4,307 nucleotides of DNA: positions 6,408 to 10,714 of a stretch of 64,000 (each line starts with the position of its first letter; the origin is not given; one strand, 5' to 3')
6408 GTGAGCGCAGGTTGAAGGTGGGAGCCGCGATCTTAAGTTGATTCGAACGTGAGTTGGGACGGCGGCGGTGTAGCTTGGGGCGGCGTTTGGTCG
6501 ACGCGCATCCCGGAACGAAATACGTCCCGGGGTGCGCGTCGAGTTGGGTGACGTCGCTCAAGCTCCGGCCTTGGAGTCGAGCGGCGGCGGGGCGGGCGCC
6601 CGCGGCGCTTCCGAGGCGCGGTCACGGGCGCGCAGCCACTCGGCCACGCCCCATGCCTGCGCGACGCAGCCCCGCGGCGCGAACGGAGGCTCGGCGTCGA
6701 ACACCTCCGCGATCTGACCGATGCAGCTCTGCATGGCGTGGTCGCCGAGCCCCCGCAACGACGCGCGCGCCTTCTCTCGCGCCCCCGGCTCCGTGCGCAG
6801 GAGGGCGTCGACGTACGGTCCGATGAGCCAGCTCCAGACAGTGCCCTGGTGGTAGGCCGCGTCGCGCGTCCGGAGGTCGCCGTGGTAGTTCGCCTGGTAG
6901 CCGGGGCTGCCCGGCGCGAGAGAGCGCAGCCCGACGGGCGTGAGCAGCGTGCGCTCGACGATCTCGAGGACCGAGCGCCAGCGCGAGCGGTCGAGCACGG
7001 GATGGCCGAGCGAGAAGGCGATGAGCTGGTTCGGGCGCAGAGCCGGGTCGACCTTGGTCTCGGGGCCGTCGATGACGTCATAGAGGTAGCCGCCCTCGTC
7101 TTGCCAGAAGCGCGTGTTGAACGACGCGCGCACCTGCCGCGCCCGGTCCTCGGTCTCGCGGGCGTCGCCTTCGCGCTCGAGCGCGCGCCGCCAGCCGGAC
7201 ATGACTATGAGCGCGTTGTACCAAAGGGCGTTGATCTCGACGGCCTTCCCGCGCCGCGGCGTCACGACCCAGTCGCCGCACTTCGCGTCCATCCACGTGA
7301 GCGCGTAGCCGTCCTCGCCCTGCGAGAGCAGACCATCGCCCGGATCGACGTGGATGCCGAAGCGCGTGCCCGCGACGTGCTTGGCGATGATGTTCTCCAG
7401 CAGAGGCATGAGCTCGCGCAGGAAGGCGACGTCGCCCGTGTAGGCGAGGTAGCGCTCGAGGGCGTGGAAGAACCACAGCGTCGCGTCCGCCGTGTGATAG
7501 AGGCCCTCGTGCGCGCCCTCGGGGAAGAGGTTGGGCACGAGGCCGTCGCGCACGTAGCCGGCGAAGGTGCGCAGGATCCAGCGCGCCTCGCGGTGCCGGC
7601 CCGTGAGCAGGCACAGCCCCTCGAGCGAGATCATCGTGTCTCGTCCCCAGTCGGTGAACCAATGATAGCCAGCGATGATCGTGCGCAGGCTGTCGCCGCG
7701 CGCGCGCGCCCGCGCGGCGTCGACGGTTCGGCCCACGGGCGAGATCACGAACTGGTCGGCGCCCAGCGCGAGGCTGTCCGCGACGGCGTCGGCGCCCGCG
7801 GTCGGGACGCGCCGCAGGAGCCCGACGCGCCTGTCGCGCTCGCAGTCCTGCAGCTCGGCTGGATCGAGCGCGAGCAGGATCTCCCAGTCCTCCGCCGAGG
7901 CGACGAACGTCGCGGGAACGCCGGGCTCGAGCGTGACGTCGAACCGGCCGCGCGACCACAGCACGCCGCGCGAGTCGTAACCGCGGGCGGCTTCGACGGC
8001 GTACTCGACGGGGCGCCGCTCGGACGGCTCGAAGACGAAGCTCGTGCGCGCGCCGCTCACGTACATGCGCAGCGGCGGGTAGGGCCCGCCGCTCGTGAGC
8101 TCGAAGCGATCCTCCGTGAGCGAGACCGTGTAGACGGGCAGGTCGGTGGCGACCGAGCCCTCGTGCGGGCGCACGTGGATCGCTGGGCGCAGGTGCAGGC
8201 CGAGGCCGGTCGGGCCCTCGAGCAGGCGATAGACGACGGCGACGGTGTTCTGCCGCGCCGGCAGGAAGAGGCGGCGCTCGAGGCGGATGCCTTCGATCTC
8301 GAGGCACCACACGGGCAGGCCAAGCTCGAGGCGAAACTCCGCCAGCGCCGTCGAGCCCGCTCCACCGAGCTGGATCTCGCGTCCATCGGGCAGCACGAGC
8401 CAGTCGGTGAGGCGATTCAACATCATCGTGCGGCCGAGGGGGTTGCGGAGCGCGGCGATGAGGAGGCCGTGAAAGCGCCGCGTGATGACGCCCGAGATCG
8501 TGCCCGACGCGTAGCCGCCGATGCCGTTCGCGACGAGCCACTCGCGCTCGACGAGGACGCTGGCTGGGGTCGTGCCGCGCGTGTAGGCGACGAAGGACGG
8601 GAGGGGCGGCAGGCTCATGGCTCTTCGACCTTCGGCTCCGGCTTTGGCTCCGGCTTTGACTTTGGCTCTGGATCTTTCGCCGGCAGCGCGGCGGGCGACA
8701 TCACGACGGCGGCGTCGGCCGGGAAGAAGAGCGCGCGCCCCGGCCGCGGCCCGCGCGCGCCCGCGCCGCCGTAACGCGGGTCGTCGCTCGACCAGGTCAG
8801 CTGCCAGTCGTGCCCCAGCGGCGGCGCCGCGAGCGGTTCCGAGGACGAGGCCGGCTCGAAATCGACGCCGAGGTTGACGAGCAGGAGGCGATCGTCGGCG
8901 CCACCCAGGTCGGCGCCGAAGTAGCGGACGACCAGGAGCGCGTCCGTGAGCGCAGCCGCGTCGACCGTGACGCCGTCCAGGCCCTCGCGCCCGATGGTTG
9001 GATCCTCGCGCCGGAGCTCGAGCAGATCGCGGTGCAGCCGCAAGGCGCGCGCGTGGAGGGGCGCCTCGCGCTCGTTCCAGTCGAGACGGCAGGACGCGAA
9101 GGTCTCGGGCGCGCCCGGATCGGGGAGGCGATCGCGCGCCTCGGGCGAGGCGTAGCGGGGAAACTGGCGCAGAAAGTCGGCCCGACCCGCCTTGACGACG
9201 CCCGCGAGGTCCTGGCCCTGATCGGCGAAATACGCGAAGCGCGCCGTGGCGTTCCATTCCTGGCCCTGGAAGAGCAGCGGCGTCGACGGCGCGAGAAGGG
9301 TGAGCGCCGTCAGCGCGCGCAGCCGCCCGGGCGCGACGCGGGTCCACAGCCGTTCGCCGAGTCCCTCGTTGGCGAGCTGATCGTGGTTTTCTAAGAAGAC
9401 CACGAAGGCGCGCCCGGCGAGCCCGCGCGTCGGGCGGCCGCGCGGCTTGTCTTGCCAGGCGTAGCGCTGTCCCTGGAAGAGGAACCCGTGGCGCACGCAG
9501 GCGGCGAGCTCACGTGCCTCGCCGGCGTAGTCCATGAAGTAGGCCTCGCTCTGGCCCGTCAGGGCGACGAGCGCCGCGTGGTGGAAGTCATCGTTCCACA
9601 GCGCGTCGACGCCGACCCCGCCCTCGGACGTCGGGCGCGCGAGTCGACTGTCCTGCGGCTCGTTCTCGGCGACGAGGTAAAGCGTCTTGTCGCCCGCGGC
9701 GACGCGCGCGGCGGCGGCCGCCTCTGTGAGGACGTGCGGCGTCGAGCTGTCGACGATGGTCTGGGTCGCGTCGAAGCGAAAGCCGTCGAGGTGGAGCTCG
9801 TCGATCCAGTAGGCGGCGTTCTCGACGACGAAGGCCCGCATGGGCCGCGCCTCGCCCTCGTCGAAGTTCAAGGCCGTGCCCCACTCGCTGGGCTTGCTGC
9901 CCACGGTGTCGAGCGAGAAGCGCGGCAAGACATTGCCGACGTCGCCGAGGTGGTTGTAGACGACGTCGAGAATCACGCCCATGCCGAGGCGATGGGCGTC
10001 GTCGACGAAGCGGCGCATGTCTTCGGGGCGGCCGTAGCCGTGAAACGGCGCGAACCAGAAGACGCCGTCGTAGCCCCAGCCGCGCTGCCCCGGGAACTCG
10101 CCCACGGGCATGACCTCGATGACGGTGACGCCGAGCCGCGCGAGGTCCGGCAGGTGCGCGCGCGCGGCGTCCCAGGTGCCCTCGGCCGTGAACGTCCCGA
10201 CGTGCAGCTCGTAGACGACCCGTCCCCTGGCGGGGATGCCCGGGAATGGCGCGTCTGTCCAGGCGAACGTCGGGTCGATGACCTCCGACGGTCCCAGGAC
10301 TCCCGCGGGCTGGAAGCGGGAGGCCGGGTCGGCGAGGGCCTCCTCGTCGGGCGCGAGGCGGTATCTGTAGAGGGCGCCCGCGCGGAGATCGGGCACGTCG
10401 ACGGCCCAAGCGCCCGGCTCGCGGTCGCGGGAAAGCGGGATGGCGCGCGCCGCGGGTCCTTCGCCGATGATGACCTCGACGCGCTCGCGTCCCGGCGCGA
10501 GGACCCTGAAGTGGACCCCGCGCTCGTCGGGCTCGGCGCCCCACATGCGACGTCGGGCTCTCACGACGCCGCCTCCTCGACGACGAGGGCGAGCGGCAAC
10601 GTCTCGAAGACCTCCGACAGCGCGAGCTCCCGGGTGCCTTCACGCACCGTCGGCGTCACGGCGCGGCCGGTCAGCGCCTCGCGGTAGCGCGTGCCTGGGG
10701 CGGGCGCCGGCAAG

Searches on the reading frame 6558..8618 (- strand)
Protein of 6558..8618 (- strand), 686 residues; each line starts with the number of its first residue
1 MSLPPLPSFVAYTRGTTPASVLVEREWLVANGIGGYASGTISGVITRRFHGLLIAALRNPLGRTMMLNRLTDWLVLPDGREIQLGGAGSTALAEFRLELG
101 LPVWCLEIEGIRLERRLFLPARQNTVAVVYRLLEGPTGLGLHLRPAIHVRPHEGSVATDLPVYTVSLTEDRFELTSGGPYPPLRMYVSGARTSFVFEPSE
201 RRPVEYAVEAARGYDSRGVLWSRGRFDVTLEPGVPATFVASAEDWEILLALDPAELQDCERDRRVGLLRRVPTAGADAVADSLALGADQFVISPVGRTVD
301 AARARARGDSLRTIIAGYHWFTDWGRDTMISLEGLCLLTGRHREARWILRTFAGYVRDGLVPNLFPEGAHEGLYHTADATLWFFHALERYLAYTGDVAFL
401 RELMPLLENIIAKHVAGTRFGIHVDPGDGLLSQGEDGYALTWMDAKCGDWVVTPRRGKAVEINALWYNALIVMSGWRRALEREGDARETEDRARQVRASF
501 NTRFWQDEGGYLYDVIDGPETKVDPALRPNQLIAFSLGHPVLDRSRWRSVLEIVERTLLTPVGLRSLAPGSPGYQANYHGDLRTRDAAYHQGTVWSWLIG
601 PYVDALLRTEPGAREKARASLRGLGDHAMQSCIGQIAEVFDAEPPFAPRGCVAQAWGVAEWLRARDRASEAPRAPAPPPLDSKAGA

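Call 41: search_protein_families(library=pfam, max_evalue=0.001, proteins=[window:6558-8618:-])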
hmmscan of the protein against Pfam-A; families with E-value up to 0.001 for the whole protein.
window:6558-8618:- (686 aa): 4 families
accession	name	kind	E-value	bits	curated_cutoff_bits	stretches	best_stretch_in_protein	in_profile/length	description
PF06202.20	GDE_C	-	1.7e-122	409.4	21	1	308-663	12-367/367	Amylo-alpha-1,6-glucosidase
PF12439.13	GDE_N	-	1.7e-52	178.5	27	1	25-234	1-216/219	Glycogen debranching enzyme N terminal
PF22422.2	MGH1-like_GH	-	3.1e-06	27.4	27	1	453-641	166-341/356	Mannosylglycerate hydrolase MGH1-like glycoside hydrolase domain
PF17389.8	Bac_rhamnosid6H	-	0.00085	19.1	24.5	0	358-512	79-221/339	Bacterial alpha-L-rhamnosidase 6 hairpin glycosidase domain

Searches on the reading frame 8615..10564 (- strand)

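Call 41: search_protein_families(library=pfam, max_evalue=0.001, proteins=[window:8615-10564:-])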
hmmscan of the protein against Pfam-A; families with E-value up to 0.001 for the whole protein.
window:8615-10564:- (649 aa): 4 families
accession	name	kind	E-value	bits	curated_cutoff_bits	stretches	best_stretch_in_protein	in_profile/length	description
PF00128.31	Alpha-amylase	-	2.1e-15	57.4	22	1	128-209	15-95/446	Alpha amylase, catalytic domain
PF11941.14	DUF3459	-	7.7e-10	39.5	22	1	510-606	1-81/90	Domain of unknown function (DUF3459)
PF02922.24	CBM_48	-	4.1e-06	27.5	22.4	1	9-72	3-70/83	Carbohydrate-binding module 48 (Isoamylase N-terminal domain)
PF22019.2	GlgB_N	-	0.00082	19.9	27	0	9-73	21-83/94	alpha-1,4-glucan branching enzyme GlgB, N-terminal domain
